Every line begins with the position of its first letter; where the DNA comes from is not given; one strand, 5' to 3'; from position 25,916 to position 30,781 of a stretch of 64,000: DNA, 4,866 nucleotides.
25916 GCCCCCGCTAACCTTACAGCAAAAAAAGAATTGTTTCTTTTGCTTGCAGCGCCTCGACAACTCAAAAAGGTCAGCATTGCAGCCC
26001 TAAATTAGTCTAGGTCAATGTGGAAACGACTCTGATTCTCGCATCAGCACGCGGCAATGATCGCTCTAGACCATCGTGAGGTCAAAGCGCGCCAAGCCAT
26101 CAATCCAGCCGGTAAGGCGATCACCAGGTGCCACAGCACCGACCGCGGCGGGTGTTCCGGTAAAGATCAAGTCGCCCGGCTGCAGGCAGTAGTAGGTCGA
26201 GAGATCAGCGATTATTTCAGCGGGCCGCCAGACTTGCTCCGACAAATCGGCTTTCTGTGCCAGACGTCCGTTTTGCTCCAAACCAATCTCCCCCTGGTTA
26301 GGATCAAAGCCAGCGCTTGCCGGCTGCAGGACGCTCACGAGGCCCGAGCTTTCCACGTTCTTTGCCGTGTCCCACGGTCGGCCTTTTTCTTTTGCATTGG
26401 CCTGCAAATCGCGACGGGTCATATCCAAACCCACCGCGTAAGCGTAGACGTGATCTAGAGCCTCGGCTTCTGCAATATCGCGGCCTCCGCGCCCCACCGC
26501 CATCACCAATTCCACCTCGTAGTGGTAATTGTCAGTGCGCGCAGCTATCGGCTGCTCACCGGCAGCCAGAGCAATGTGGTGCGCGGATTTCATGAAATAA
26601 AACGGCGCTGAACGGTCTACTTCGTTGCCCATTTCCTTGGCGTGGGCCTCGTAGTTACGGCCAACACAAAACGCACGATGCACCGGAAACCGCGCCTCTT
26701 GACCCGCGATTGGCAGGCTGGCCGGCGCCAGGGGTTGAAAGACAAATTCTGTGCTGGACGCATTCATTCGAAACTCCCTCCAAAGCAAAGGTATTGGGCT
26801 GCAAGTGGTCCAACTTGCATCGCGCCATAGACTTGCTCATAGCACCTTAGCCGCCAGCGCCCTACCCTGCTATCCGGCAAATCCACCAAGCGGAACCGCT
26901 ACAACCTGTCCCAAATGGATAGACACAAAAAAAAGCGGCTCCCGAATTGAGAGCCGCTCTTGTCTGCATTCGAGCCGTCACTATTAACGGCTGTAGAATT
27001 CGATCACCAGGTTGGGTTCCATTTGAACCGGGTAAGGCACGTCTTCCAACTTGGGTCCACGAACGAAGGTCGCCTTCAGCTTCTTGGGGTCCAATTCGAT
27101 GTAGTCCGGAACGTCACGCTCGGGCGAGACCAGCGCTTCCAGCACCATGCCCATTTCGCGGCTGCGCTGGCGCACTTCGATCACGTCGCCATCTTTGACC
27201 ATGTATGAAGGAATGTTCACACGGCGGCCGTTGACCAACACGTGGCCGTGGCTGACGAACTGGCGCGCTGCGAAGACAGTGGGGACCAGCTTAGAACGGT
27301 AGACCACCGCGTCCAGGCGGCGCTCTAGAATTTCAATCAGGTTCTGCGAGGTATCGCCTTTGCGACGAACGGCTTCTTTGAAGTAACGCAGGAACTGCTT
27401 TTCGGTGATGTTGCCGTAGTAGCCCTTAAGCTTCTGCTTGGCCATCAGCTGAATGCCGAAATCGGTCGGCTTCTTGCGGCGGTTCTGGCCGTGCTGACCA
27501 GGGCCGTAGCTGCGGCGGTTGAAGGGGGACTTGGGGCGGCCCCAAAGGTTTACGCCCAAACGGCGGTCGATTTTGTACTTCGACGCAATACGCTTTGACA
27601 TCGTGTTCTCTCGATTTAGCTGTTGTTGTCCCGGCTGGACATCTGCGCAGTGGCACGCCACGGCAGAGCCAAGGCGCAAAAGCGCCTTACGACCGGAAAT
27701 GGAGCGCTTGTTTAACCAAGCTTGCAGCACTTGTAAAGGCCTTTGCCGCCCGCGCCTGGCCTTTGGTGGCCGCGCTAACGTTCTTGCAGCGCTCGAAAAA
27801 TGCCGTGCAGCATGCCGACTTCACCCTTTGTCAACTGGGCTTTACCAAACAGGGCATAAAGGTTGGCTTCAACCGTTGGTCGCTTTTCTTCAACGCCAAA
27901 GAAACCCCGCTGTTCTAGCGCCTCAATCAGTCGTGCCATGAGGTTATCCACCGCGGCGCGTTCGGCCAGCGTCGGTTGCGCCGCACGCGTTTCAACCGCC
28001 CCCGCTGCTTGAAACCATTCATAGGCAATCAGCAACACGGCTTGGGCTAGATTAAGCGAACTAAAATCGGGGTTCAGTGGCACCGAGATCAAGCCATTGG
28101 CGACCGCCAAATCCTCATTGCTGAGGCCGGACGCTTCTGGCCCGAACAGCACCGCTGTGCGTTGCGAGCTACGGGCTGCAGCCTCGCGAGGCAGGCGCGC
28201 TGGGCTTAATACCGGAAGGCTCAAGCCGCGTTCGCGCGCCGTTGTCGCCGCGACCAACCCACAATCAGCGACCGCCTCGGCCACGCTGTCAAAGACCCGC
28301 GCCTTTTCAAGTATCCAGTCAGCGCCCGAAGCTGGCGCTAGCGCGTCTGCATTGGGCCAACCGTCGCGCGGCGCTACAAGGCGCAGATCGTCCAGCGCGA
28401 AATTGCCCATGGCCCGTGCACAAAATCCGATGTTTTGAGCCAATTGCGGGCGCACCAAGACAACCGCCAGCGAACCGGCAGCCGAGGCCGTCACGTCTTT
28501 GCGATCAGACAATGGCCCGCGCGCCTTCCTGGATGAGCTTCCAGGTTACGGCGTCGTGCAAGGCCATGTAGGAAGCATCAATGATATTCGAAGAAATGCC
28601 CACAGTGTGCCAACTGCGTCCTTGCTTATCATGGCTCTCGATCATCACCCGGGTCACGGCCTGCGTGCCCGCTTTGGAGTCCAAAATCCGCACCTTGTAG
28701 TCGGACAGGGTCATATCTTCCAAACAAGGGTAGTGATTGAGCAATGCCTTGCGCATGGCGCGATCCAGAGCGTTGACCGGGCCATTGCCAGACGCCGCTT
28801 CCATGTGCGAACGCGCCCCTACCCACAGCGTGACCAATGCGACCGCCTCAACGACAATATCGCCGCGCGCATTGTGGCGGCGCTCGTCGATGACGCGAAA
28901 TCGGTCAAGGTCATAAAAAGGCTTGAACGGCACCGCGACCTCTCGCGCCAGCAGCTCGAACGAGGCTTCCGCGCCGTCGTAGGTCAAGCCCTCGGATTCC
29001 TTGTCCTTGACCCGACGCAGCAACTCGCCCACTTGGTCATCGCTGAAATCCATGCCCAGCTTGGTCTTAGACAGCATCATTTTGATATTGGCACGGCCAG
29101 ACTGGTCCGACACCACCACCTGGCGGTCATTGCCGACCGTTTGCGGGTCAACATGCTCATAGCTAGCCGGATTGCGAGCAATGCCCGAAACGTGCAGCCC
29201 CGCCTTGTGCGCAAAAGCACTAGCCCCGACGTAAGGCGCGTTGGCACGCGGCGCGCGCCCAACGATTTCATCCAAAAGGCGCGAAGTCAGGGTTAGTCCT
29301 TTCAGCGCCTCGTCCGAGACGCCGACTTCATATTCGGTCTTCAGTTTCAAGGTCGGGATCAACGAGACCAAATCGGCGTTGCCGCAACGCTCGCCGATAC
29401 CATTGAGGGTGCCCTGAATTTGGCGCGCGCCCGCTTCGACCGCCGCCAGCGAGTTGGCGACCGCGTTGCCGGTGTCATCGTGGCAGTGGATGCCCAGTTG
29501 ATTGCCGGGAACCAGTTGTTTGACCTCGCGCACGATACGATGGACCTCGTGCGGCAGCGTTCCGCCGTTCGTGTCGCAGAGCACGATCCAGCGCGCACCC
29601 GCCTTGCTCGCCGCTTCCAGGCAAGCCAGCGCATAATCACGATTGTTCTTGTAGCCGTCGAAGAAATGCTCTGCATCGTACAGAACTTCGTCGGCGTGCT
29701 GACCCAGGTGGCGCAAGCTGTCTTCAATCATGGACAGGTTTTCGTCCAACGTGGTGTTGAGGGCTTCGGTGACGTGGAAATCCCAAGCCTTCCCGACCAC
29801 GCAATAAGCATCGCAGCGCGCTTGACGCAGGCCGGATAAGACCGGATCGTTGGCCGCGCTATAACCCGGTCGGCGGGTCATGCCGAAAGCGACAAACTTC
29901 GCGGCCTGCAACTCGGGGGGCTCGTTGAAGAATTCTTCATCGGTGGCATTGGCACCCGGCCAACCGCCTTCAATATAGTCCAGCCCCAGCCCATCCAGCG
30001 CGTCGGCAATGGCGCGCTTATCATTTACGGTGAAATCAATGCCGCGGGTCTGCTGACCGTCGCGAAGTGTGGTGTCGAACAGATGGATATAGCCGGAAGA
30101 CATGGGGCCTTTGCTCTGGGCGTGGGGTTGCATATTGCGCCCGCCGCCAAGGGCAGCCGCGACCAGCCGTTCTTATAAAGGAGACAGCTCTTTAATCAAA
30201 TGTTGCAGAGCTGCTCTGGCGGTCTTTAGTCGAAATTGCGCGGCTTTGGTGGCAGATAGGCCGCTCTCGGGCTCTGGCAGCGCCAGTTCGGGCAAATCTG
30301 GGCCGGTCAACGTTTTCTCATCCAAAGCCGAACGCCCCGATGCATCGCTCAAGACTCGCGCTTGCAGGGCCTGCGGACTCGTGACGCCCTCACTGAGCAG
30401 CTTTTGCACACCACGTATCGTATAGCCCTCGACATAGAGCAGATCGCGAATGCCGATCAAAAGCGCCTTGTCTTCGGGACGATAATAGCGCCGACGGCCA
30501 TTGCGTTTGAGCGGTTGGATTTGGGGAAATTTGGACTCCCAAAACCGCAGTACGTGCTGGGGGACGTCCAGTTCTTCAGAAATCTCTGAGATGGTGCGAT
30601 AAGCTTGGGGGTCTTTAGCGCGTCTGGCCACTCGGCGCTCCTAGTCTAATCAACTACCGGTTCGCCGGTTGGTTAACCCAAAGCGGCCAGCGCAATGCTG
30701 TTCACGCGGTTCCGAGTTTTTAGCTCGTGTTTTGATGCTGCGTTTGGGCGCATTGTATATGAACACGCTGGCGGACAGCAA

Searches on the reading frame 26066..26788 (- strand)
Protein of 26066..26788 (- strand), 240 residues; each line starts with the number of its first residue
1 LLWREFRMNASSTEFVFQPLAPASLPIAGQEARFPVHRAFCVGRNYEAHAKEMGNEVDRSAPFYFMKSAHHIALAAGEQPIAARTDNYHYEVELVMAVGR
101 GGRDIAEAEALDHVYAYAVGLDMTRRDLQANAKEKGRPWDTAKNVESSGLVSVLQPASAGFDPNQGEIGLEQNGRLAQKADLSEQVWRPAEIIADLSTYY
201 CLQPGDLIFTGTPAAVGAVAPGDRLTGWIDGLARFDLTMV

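Call 35: search_protein_families(library=pfam, proteins=[window:26066-26788:-], max_evalue=0.00001)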
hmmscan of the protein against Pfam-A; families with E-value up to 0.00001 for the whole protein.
window:26066-26788:- (240 aa): 1 family
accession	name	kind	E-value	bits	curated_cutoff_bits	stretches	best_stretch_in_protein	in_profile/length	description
PF01557.24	FAA_hydrolase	-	3.9e-42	144.8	23.9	1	39-235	2-209/214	Fumarylacetoacetate (FAA) hydrolase C-terminal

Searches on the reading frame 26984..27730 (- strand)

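Call 35: search_protein_families(library=pfam, proteins=[window:26984-27730:-], max_evalue=0.00001)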
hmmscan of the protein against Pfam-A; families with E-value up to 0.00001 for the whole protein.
window:26984-27730:- (248 aa): 2 families
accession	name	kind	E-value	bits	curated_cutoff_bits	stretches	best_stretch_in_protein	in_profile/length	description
PF00163.24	Ribosomal_S4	-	4.2e-25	88.7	23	1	48-136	3-95/95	Ribosomal protein S4/S9 N-terminal domain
PF01479.30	S4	-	1.9e-19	69.5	22.8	1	137-184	1-48/48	S4 domain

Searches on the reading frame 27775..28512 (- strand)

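Call 35: search_protein_families(library=pfam, proteins=[window:27775-28512:-], max_evalue=0.00001)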
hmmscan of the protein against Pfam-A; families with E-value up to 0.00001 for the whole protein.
window:27775-28512:- (245 aa): 1 family
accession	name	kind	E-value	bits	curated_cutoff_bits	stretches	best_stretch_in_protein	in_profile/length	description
PF00588.24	SpoU_methylase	-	4.5e-23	82.3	29.7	1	15-164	2-142/142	SpoU rRNA Methylase family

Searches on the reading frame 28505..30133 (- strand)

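Call 35: search_protein_families(library=pfam, proteins=[window:28505-30133:-], max_evalue=0.00001)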
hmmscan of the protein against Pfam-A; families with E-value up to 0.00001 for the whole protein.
window:28505-30133:- (542 aa): 3 families
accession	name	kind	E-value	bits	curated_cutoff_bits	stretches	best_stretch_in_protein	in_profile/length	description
PF00682.25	HMGL-like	-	1.2e-47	163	29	1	16-265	2-242/260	HMGL-like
PF08502.15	LeuA_dimer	-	1e-24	87.3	24.9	1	388-530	3-128/131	LeuA allosteric (dimerisation) domain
PF22617.1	HCS_D2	-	5.5e-17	62.4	27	1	302-378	2-77/82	Homocitrate synthase post-HMGL domain-like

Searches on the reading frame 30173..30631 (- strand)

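Call 35: search_protein_families(library=pfam, proteins=[window:30173-30631:-], max_evalue=0.00001)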
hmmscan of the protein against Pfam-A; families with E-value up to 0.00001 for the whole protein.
window:30173-30631:- (152 aa): 2 families
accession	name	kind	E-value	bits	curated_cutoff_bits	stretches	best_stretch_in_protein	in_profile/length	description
PF13411.12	MerR_1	-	2.7e-18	66.3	21.6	1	13-81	2-68/69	MerR HTH family regulatory protein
PF00376.29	MerR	-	8e-08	32.4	28.2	1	13-50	1-38/38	MerR family regulatory protein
